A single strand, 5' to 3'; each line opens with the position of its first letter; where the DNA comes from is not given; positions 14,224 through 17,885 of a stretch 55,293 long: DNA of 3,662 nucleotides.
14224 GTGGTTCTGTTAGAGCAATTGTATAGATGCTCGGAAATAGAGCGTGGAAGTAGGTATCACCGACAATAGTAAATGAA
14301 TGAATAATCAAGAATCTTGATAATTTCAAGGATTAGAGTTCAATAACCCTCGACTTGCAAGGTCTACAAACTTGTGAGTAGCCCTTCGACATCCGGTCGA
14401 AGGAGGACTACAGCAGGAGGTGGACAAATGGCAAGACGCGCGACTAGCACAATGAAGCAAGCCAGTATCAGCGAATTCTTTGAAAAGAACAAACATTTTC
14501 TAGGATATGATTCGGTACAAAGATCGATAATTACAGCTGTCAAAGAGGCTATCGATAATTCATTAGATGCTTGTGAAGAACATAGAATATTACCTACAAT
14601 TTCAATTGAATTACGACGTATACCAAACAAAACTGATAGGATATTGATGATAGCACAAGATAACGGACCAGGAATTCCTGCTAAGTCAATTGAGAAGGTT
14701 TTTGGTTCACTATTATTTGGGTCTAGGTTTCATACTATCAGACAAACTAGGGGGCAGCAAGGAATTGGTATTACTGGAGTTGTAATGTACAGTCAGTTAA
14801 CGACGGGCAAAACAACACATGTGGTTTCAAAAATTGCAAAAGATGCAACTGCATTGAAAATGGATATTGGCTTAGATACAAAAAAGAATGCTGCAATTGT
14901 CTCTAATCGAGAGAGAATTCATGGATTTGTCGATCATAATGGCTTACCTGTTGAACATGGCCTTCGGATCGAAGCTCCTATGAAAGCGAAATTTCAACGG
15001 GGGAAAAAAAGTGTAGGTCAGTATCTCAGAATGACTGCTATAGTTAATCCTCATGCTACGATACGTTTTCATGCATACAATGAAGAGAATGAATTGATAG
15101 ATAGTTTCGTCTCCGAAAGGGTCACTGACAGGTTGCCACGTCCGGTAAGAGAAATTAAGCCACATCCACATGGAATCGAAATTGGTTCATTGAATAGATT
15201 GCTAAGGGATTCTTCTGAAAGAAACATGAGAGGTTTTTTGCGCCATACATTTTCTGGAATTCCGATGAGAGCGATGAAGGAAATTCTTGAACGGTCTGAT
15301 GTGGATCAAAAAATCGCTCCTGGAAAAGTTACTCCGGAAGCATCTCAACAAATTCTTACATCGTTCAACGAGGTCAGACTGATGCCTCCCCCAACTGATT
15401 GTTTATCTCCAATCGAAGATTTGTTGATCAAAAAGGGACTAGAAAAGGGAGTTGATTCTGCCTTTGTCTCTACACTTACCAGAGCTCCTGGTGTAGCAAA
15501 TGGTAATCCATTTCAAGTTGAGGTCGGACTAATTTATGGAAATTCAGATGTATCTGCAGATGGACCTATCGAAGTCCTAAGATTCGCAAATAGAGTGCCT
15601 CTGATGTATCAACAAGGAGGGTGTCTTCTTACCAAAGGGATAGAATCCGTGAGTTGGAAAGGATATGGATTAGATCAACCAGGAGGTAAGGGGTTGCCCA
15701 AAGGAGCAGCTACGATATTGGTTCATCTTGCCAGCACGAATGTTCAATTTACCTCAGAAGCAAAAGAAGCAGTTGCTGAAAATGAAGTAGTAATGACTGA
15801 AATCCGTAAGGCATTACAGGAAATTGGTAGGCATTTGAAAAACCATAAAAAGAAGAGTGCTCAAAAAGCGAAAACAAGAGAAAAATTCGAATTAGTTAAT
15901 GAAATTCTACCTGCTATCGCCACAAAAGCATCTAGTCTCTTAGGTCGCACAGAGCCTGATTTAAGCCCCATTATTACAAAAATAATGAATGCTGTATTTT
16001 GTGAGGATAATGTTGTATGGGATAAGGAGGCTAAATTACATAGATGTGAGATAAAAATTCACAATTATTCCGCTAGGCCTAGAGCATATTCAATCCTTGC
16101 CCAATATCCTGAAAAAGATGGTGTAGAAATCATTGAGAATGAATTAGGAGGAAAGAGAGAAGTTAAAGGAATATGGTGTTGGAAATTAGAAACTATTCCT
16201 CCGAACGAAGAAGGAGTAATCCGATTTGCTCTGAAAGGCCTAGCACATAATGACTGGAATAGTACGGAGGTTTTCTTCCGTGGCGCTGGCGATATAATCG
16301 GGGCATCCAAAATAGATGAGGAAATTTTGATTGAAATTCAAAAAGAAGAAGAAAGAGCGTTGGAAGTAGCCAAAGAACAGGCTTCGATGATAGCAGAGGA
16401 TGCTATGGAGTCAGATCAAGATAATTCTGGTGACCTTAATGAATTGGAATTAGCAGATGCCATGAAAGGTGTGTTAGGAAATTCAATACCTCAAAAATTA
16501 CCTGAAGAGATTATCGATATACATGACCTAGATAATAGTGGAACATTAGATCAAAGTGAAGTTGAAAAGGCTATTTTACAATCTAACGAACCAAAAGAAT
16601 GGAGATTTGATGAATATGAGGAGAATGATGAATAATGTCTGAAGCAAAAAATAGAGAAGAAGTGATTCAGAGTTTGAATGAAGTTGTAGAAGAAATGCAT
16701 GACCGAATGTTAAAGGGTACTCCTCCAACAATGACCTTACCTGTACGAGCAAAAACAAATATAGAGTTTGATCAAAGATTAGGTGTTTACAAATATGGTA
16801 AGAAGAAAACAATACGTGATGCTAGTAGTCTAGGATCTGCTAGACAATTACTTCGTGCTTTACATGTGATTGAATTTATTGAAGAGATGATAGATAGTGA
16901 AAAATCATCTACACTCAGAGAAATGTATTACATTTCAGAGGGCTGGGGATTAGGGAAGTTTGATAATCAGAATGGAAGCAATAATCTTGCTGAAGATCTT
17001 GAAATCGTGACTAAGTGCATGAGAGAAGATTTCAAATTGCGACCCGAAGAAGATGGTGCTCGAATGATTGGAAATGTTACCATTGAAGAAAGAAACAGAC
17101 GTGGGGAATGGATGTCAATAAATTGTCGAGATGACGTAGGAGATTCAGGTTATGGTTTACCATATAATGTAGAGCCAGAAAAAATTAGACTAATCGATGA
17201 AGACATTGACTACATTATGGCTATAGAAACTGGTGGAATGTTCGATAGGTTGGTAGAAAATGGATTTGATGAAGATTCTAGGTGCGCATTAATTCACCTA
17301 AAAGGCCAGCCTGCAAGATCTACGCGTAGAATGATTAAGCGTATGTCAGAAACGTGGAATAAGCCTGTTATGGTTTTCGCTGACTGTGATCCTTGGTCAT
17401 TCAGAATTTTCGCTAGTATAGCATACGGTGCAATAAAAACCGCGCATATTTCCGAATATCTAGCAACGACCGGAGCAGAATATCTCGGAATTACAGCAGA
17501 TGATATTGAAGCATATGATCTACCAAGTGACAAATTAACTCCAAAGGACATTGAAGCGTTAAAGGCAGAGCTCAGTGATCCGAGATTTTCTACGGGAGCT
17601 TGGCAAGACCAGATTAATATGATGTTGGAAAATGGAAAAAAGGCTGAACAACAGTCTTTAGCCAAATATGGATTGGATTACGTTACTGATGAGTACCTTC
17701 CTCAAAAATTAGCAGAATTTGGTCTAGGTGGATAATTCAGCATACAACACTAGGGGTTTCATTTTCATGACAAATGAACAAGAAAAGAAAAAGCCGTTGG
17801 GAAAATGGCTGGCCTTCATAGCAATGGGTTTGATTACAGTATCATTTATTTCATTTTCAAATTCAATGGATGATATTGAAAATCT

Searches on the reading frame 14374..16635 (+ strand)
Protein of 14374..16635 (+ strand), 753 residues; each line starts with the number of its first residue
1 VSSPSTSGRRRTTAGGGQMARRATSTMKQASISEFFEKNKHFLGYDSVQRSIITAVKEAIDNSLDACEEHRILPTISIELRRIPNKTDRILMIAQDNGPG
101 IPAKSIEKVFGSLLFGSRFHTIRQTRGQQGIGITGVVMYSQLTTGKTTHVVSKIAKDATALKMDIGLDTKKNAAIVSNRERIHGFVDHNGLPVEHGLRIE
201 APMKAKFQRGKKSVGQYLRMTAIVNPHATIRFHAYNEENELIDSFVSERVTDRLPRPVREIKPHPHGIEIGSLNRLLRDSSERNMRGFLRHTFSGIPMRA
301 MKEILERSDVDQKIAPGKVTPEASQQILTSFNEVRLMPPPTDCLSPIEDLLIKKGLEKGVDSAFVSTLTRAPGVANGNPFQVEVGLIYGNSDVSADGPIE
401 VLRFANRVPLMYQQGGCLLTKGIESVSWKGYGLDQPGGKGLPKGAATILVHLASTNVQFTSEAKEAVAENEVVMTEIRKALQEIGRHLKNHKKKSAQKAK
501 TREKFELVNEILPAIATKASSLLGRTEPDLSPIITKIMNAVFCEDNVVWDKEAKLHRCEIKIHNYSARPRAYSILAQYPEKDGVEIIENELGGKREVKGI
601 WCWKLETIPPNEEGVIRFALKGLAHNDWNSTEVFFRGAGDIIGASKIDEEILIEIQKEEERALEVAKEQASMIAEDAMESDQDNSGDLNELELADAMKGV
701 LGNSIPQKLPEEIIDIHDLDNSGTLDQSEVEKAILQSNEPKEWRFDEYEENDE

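Call 73: search_protein_families(library=pfam, proteins=[window:14374-16635:+], max_evalue=0.00001)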
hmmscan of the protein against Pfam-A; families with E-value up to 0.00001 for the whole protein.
window:14374-16635:+ (753 aa): 3 families
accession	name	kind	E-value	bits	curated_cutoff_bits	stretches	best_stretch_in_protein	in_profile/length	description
PF09239.17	Topo-VIb_trans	-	2.2e-51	174.2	24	1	339-504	1-159/159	Topoisomerase VI B subunit, transducer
PF02518.31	HATPase_c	-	4.5e-09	37.2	26.4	1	49-152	3-95/111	Histidine kinase-, DNA gyrase B-, and HSP90-like ATPase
PF13589.12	HATPase_c_3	-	6.3e-08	33.2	25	1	53-177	4-117/137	Histidine kinase-, DNA gyrase B-, and HSP90-like ATPase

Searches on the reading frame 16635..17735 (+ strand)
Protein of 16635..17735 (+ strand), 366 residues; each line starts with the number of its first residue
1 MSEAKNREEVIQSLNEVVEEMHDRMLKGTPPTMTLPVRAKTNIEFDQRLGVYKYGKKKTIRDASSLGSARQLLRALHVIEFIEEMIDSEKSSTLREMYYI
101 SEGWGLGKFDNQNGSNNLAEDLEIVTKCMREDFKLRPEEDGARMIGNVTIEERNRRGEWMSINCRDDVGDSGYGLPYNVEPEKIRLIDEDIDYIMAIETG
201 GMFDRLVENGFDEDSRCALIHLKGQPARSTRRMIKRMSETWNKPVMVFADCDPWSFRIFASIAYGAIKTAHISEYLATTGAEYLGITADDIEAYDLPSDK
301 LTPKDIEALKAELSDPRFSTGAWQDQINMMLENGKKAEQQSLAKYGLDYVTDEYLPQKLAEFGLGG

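Call 73: search_protein_families(library=pfam, proteins=[window:16635-17735:+], max_evalue=0.00001)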
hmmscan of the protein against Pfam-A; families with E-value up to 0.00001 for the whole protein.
window:16635-17735:+ (366 aa): 3 families
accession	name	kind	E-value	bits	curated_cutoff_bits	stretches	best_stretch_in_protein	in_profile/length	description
PF21180.3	TOP6A-Spo11_Toprim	-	4.9e-57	193.1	24.1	1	193-359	1-170/170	Topoisomerase 6 subunit A/Spo11, Toprim domain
PF20768.2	Topo_VI_alpha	-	5.8e-18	64.9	23.6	1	138-190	1-50/50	All-beta domain in DNA topoisomerase VI alpha subunit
PF04406.19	TP6A_N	-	1.9e-15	56.9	26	1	71-134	2-61/62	Type IIB DNA topoisomerase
